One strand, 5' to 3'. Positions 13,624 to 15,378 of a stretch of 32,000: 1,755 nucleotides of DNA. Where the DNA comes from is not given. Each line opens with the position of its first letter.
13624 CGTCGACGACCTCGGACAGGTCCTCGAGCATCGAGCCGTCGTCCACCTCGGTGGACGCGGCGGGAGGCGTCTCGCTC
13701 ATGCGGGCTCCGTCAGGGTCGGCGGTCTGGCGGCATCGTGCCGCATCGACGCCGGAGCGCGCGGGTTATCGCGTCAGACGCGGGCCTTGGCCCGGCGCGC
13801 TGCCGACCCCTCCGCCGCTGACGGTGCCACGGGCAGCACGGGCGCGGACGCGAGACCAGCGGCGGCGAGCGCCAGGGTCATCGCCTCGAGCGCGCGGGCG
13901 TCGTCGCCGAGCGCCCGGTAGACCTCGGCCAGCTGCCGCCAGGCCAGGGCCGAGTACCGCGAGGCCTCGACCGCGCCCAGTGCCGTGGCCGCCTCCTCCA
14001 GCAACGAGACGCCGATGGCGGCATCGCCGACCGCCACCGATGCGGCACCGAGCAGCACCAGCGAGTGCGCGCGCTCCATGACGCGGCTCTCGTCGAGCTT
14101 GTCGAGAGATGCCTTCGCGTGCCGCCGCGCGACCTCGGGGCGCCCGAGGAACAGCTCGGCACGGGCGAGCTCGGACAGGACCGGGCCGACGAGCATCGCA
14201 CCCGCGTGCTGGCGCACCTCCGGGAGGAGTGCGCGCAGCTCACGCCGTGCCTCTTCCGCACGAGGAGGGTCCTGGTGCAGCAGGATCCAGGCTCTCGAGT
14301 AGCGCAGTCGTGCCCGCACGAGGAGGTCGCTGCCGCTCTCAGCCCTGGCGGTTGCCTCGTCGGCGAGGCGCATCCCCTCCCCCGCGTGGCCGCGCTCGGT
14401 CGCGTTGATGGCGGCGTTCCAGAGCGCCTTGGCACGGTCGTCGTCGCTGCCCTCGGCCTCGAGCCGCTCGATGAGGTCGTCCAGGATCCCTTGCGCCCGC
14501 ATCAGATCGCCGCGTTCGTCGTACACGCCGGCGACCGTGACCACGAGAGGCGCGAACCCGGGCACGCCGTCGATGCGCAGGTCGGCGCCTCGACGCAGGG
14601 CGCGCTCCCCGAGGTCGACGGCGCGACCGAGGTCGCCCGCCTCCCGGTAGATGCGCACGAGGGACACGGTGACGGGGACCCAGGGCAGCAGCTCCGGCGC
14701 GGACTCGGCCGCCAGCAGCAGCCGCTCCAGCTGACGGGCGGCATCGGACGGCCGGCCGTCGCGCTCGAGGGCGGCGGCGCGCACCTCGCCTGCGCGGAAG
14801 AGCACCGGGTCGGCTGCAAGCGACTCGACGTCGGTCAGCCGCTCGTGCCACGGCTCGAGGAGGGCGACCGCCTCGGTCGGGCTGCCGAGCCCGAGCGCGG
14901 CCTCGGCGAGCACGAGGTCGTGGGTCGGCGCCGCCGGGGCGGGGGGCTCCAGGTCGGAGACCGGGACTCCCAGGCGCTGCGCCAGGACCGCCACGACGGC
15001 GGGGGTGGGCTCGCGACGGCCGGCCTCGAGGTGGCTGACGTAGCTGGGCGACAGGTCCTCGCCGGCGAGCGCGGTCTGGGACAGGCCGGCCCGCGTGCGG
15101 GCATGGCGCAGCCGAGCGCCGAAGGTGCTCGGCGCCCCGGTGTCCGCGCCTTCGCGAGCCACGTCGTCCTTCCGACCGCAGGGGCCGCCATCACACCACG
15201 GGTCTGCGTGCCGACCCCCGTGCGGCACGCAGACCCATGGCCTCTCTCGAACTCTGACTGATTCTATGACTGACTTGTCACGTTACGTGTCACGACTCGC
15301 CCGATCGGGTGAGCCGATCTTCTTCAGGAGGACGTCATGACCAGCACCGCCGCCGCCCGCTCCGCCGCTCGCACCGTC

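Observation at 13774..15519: Rgg/RRNPP-like architecture in a high-GC genome: XRE-HTH + TPR regulator divergent from a secreted 60-aa pro-peptide gene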

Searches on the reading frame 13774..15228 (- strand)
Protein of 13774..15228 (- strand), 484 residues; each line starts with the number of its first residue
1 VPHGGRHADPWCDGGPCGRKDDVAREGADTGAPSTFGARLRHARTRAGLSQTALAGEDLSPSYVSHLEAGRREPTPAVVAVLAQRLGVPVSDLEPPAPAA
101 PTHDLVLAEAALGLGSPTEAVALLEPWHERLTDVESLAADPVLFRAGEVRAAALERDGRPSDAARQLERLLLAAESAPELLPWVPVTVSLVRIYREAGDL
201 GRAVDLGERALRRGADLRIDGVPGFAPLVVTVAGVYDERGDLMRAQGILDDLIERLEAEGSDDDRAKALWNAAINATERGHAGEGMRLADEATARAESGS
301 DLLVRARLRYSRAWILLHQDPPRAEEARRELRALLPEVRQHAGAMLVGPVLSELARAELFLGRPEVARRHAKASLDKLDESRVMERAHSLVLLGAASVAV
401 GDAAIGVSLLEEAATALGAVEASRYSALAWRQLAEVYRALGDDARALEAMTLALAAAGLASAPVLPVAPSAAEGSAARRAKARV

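Call 5: search_protein_families(library=pfam, proteins=[window:13774-15228:-], max_evalue=0.01)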
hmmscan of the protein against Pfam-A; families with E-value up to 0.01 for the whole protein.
window:13774-15228:- (484 aa): 9 families
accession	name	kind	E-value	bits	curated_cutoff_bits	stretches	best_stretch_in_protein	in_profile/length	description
PF13560.12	HTH_31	-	3e-14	53.5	27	1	36-93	2-61/64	Helix-turn-helix domain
PF17874.7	TPR_MalT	-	4.4e-13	49.7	45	2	355-467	8-120/336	MalT-like TPR region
PF01381.28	HTH_3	-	3e-10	40.4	23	1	40-93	1-55/55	Helix-turn-helix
PF13428.12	TPR_14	-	1.1e-07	32.3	23.5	0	429-457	3-31/44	Tetratricopeptide repeat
PF13424.12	TPR_12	-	4.6e-06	27.2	30.1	0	386-456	2-74/77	Tetratricopeptide repeat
PF07719.23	TPR_2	-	1.3e-05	25.4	27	0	427-455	1-29/34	Tetratricopeptide repeat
PF12844.13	HTH_19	-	9.1e-05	22.7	30.2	1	37-89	1-54/64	Helix-turn-helix domain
PF13432.12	TPR_16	-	0.0021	18.9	32.7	0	401-457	4-61/65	Tetratricopeptide repeat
PF13176.12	TPR_7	-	0.0092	16.5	27.9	0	429-457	1-29/36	Tetratricopeptide repeat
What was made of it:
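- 13774..15162 (-): Regulator gene: 462 aa, XRE-type HTH plus TPR superhelix, stop codon included. Pfam HTH_31 3e-14 and TPR_MalT 4e-13 (call 5).
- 14950..15123 (-): Helix-turn-helix DNA-binding domain (residues 14-71). Pfam HTH_31/HTH_3 (call 5).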

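Call 6: search_protein_families(library=ncbifam, proteins=[window:13774-15228:-], max_evalue=0.01)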
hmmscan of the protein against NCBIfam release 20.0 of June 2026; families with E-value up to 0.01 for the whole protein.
window:13774-15228:- (484 aa): 5 families
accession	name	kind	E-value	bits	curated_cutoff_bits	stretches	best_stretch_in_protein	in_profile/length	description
NF053720.1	NsdA_fam_reg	subfamily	3.5e-07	30.1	75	1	265-426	240-407/432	NsdA family TPR-like regulatory protein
NF006015.0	PRK08154.1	subfamily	9.6e-05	21.7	204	1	34-98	29-94/314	anaerobic benzoate catabolism transcriptional regulator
NF038139.1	Reg_Aceta_RamB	equivalog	0.00024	19.9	700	1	37-88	4-56/465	acetate metabolism transcriptional regulator RamB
TIGR03070.1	couple_hipB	subfamily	0.00056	19.8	71.65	1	35-87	2-55/58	type II toxin-antitoxin system Y4mF family antitoxin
NF041951.1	phage_RstR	subfamily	0.0035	17.6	80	1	35-89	2-57/108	RstR family transcriptional repressor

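Call 7: find_homologous_proteins(query=window:13774-15162:-, max_evalue=0.00001)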
Query window:13774-15162:- (462 aa): 138 proteins with E <= 0.00001 among 8000 candidates; the best 120 are listed.
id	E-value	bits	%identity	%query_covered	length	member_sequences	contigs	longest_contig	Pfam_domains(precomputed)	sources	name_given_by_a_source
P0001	2.4e-264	895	95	97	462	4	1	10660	PF12844.14,PF17874.8,PF01381.29,PF13424.13,PF13428.13,PF13560.13,PF07719.24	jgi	jgi:transcriptional regulator with XRE-family HTH domain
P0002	2.9e-211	720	80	93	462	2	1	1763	PF12844.14,PF17874.8,PF01381.29,PF13424.13,PF13428.13,PF13560.13,PF07719.24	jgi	jgi:transcriptional regulator with XRE-family HTH domain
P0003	1.2e-183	629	70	99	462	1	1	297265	PF12844.14,PF17874.8,PF01381.29,PF13424.13,PF13428.13,PF13560.13,PF07719.24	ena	-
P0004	1.4e-181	622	70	99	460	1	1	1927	PF17874.8,PF01381.29,PF13424.13,PF13428.13,PF13181.13,PF13560.13,PF07719.24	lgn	-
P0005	2.3e-180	618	72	97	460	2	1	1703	PF17874.8,PF01381.29,PF13424.13,PF13428.13,PF13560.13,PF07719.24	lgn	-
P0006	4.2e-180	618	71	97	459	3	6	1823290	PF12844.14,PF17874.8,PF00515.35,PF01381.29,PF13424.13,PF13428.13,PF13560.13,PF07719.24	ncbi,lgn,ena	-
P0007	5.5e-178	611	71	97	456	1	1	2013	PF17874.8,PF01381.29,PF13560.13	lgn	-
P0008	3.2e-176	605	70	96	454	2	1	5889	PF12844.14,PF17874.8,PF01381.29,PF13560.13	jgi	-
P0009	1.0e-174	600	68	96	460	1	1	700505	PF12844.14,PF17874.8,PF01381.29,PF13424.13,PF13428.13,PF13560.13,PF07719.24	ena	-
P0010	1.7e-174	599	70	93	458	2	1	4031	PF12844.14,PF17874.8,PF01381.29,PF13560.13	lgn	-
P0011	1.0e-168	580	69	94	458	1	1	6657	PF17874.8,PF01381.29,PF13424.13,PF13428.13,PF13560.13,PF07719.24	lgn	-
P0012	2.1e-123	431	57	91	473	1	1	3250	PF17874.8,PF01381.29,PF13424.13,PF13560.13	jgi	jgi:tetratricopeptide (TPR) repeat protein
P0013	3.8e-123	430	55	96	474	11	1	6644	PF17874.8,PF01381.29,PF13424.13,PF13428.13,PF13560.13,PF07719.24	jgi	jgi:tetratricopeptide (TPR) repeat protein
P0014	4.7e-123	430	57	95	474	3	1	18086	PF17874.8,PF01381.29,PF13424.13,PF13560.13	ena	-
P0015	2.6e-121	424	55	96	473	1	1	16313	PF12844.14,PF17874.8,PF01381.29,PF13424.13,PF13428.13,PF13560.13,PF07719.24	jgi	jgi:transcriptional regulator with XRE-family HTH domain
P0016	7.9e-121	422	55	96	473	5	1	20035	PF12844.14,PF17874.8,PF01381.29,PF13424.13,PF13428.13,PF13560.13,PF07719.24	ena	-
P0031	4.1e-111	390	51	98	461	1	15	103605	PF17874.8,PF01381.29,PF13424.13,PF13428.13,PF13560.13,PF07719.24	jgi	jgi:tetratricopeptide (TPR) repeat protein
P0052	1.5e-91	326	46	92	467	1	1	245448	PF12844.14,PF17874.8,PF01381.29,PF13424.13,PF13560.13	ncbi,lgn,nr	ncbi:MAG: helix-turn-helix domain-containing protein [Frankiales bacterium]|nr:helix-turn-helix doma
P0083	4.7e-42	163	36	91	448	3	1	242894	PF01381.29,PF13424.13,PF13432.13,PF13560.13,PF07719.24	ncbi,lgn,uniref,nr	ncbi:helix-turn-helix domain-containing protein [Cellulomonas sp. APG4]|uniref:helix-turn-helix doma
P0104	2.1e-37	147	36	87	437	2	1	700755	PF17874.8,PF01381.29,PF13424.13,PF13428.13,PF13560.13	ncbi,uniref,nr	ncbi:tetratricopeptide repeat protein [Actinomadura barringtoniae]|uniref:Tetratricopeptide repeat p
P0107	5.9e-37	146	34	84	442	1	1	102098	PF14559.13,PF12844.14,PF17874.8,PF01381.29,PF13424.13,PF13432.13,PF13428.13,PF13560.13,PF07719.24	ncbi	ncbi:helix-turn-helix domain-containing protein [Thalassiella azotivora]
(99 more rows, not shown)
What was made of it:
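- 13774..15162 (-): 138 homologs found, of which the 120 listed are nearly all full-length at 32-95% identity (call 7).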

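Call 8: find_related_loci(query=window:13774-15162:-, collection=genome_contigs, flank=4000)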
Query window:13774-15162:- (462 aa) in genome_contigs; peptide patterns used: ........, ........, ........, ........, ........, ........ (x = any residue, [..] = any of these).
223 stretches matched a pattern; 3 encode a relative of the query (tblastn E <= 1e-3); 3 distinct loci.
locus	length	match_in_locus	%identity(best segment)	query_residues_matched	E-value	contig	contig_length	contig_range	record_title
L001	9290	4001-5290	80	1-429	0e+0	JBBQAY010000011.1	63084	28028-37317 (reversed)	MAG: Candidatus Nanopelagicales bacterium isolate Co_metawrap_1425 Cmw_1425_k141_3247870_length_63084_cov_10.0000, whole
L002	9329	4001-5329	72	5-446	1e-180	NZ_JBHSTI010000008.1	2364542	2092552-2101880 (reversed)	Longivirga aurantiaca strain CGMCC 4.7317 GCM70027017_15, whole genome shotgun sequence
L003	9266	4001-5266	71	6-428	8e-171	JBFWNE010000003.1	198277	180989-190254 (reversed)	MAG: Candidatus Nanopelagicales bacterium isolate CA_2019_TPBF_105 NODE_668_length_198277_cov_7.736588_TPBF, whole genom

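Call 11: find_encoding_contigs(protein=P0016, flank=3000, max_places=3)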
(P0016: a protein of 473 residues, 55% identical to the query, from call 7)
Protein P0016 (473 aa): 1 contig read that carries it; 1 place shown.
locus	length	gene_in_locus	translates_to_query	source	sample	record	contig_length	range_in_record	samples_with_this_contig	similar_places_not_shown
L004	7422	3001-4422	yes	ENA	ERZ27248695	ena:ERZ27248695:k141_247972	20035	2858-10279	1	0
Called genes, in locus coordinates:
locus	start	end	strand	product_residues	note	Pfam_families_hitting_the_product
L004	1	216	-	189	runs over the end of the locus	PF05962:HutD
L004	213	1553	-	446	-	PF01979:Amidohydro_1, PF07969:Amidohydro_3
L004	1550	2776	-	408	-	PF04389:Peptidase_M28 (weak), PF01546:Peptidase_M20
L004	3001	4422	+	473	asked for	PF13560:HTH_31, PF01381:HTH_3, PF12844:HTH_19 (faint), PF13428:TPR_14 (faint), PF07719:TPR_2 (faint), PF13424:TPR_12 (faint), PF17874:TPR_MalT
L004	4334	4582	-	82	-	PF13459:Fer4_15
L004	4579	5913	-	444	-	PF01512:Complex1_51K, PF10531:SLBB, PF10589:NADH_4Fe-4S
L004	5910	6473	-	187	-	PF01794:Ferric_reduct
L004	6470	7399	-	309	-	PF02424:ApbE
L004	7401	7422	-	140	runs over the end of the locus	-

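Call 12: find_encoding_contigs(protein=P0031, flank=3000, max_places=3)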
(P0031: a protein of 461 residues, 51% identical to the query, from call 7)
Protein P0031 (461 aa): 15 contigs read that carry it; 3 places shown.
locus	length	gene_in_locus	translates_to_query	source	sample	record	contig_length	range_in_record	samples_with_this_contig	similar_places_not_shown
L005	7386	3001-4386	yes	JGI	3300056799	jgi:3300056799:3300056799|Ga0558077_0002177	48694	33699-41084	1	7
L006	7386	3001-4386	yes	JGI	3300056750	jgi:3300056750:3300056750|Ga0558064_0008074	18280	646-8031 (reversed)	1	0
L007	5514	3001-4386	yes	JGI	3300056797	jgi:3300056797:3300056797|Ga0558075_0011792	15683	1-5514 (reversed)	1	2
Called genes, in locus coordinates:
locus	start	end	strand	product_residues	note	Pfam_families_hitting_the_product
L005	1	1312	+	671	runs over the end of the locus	-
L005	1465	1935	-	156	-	-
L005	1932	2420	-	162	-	-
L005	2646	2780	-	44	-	-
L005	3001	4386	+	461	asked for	PF01381:HTH_3, PF13428:TPR_14 (faint), PF13560:HTH_31, PF13424:TPR_12 (faint), PF07719:TPR_2 (faint), PF17874:TPR_MalT (weak)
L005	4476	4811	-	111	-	PF02579:Nitro_FeMo-Co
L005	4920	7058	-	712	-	PF04851:ResIII, PF00270:DEAD, PF00271:Helicase_C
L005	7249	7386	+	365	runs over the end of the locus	-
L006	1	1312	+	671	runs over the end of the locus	-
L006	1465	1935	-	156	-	-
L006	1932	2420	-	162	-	-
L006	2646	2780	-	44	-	-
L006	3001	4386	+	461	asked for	PF01381:HTH_3, PF13428:TPR_14 (faint), PF13560:HTH_31, PF13424:TPR_12 (faint), PF07719:TPR_2 (faint), PF17874:TPR_MalT (weak)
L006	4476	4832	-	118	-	PF02579:Nitro_FeMo-Co (weak)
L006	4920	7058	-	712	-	PF04851:ResIII, PF00270:DEAD, PF00271:Helicase_C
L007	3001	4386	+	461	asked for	PF01381:HTH_3, PF13428:TPR_14 (faint), PF13560:HTH_31, PF13424:TPR_12 (faint), PF07719:TPR_2 (faint), PF17874:TPR_MalT (weak)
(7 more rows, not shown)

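Call 13: find_encoding_contigs(protein=P0052, flank=3000, max_places=3)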
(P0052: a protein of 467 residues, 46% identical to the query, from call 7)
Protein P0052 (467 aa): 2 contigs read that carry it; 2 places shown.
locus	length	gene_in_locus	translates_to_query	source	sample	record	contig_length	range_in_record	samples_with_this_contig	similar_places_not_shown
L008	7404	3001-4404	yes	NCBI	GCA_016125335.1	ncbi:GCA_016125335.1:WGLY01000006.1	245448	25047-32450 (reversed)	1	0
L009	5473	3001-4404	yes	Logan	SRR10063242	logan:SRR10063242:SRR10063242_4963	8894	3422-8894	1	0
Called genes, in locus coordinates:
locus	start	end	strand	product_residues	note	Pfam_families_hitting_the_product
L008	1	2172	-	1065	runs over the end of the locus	PF07610:DUF1573 (faint), PF22067:Cep192_D3 (faint), PF24798:Ig-CFAP74_4th (faint), PF22544:HYDIN_VesB_CFA65-like_Ig, PF15780:ASH, PF22073:Cep192_D4 (weak), PF22544:HYDIN_VesB_CFA65-like_Ig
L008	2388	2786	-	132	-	PF13396:PLDc_N (weak), PF09851:SHOCT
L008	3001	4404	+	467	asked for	PF13560:HTH_31, PF01381:HTH_3, PF12844:HTH_19 (weak), PF13424:TPR_12 (faint), PF17874:TPR_MalT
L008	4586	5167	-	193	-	PF07081:DUF1349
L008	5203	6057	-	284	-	PF08379:Bact_transglu_N, PF01841:Transglut_core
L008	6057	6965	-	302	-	PF04168:Alpha-E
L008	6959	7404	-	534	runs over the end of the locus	PF04174:CP_ATPgrasp_1, PF14403:CP_ATPgrasp_2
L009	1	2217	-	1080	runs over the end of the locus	PF07610:DUF1573 (faint), PF22067:Cep192_D3 (faint), PF24798:Ig-CFAP74_4th (faint), PF22544:HYDIN_VesB_CFA65-like_Ig, PF15780:ASH, PF22073:Cep192_D4 (weak), PF22544:HYDIN_VesB_CFA65-like_Ig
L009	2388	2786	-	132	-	PF13396:PLDc_N (weak), PF09851:SHOCT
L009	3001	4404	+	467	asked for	PF13560:HTH_31, PF01381:HTH_3, PF12844:HTH_19 (weak), PF13424:TPR_12 (faint), PF17874:TPR_MalT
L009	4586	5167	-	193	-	PF07081:DUF1349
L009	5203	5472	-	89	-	?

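Call 19: find_related_loci(query=A1, collection=metagenome_contigs, flank=2500)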
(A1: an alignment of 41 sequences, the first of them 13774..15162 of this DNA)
Query A1 (462 aa) in metagenome_contigs; peptide patterns used: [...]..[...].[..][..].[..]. (x = any residue, [..] = any of these).
496 stretches matched a pattern; 365 encode a relative of the query (tblastn E <= 1e-3); the best 80 are kept; 80 distinct loci.
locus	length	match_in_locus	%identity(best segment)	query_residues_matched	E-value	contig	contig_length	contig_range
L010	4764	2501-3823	55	3-444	1e-129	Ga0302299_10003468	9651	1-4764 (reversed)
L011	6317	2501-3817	57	3-442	2e-129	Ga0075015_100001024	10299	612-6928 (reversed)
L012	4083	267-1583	55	3-444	1e-121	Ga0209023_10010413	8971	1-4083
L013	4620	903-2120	57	13-419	3e-115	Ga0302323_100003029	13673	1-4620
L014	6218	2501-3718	57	13-419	4e-115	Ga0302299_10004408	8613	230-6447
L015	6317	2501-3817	55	3-444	2e-112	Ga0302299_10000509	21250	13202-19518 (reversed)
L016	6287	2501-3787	56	13-442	9e-112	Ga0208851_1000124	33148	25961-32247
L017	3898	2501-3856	49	4-456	7e-112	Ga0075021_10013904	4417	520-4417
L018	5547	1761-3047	54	14-443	1e-106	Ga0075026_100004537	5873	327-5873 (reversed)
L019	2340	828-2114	53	14-443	6e-111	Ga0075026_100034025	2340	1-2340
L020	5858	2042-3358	51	14-450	5e-100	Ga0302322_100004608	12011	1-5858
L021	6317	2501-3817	50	14-454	3e-99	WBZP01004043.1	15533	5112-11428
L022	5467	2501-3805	51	14-446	4e-99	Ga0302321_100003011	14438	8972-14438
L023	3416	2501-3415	50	10-316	7e-73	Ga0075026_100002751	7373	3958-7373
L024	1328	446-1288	50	14-295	6e-71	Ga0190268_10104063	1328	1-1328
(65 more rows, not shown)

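Call 30: predict_structure(alignment_id=A1)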
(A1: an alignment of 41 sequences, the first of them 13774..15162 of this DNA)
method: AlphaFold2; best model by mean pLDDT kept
length: 462 residues; sequences in the alignment: 41
mean_pLDDT: 91.1   pTM: 0.77
mean pLDDT of the five models: 91.1, 90.4, 90.3, 89.3, 89.2
residues with pLDDT >= 90: 368; 70-90: 61; 50-70: 21; < 50: 12
segments of 3 or more residues with pLDDT < 50: 1-10
pLDDT, mean of each block of 10 residues (from residue 1): 37 87 96 96 95 94 94 78 97 95 97 96 98 93 98 94 97 90 97 89 93 91 96 90 95 96 97 90 94 97 98 91 90 98 98 91 94 98 98 92 94 97 97 82 71 54 42
secondary structure, 60 per line:
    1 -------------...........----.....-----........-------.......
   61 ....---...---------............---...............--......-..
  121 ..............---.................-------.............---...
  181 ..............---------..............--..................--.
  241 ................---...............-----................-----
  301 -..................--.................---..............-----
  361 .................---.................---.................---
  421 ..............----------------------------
elements in order: H14-24 H29-33 H39-46 H54-64 H80-91 H95-109 H112-117 H119-134 H138-154 H162-174 H178-194 H204-217 H220-237 H240-256 H260-274 H280-295 H302-319 H322-338 H342-355 H361-377 H381-397 H401-417 H421-434
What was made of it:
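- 13774..15162 (-): AF2 model with mean pLDDT 91 (call 30).
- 13861..14925 (-): TPR domain: 18-19 helices, about 9 helix pairs (residues 80-434). DSSP on the AF2 model (call 30).
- On STAND/MalT-type regulators: The model is HTH plus repeats only (call 30).
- The regulator is HTH + TPR with a confident model (calls 5, 30).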

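Call 32: fold_search(model_id=the predicted structure, library=pdb)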
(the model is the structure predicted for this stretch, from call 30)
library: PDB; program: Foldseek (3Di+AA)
matches with E <= 10: 1686; with E <= 0.001: 267
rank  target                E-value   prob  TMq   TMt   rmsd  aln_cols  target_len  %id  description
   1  6hc2_A                2.3e-08  1.00  0.47  0.58   8.5       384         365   15  Crystal structure of NuMA/LGN hetero-hexamers (released 2019-05-29)
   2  6hc2_S                3.6e-08  1.00  0.47  0.57   7.8       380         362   16  Crystal structure of NuMA/LGN hetero-hexamers (released 2019-05-29)
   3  6hc2_C                4.7e-08  1.00  0.47  0.57   7.8       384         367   16  Crystal structure of NuMA/LGN hetero-hexamers (released 2019-05-29)
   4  6hc2_E                7.4e-08  1.00  0.47  0.57   7.9       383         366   16  Crystal structure of NuMA/LGN hetero-hexamers (released 2019-05-29)
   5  3sf4_A                1.1e-07  1.00  0.44  0.55  10.0       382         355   16  Crystal structure of the complex between the conserved cell polarity proteins Inscuteable and LGN (released 2011-11-23)
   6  8chy                  1.3e-07  1.00  0.29  0.45  10.2       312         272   19  Crystal structure of an 8-repeat consensus TPR superhelix with Zinc. (released 2024-02-21)
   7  3sf4_C                1.4e-07  1.00  0.44  0.56   8.5       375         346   16  Crystal structure of the complex between the conserved cell polarity proteins Inscuteable and LGN (released 2011-11-23)
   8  5a7d_C                1.7e-07  1.00  0.43  0.55   8.5       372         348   14  Tetrameric assembly of LGN with Inscuteable (released 2016-08-03)
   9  4g2v_A                2.4e-07  1.00  0.47  0.64   6.4       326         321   16  Structure complex of LGN binding with FRMPD1 (released 2013-01-23)
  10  3sf4_B                2.5e-07  1.00  0.43  0.55   9.7       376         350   16  Crystal structure of the complex between the conserved cell polarity proteins Inscuteable and LGN (released 2011-11-23)
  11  4wnd_A                2.5e-07  1.00  0.39  0.52   8.8       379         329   16  Crystal structure of the TPR domain of LGN in complex with Frmpd4/Preso1 at 1.5 Angstrom resolution (released 2015-09-16)
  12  5a7d_D                2.6e-07  1.00  0.42  0.54   8.5       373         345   15  Tetrameric assembly of LGN with Inscuteable (released 2016-08-03)
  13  5a7d_H                2.6e-07  1.00  0.42  0.53   9.0       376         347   15  Tetrameric assembly of LGN with Inscuteable (released 2016-08-03)
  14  9qhb                  2.9e-07  1.00  0.32  0.48   9.1       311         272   18  Crystal structure of 16-repeat CTPR protein with eliminated coordination sites (released 2025-10-22)
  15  5a7d_B                4.0e-07  1.00  0.43  0.54   8.8       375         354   14  Tetrameric assembly of LGN with Inscuteable (released 2016-08-03)
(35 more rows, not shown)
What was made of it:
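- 13861..14925 (-): Foldseek hits to LGN, PlcR and NprR (call 32).
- Closest known: NprR-NprX and PlcR-PapR of the Bacillus cereus group. Same: Foldseek matches PlcR (3u3w_A) and NprR (5dbk_A, TM 0.70) (call 32).
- It superposes on the whole NprR TPR domain (TM 0.70 over 366 columns) and matches PlcR (call 32).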
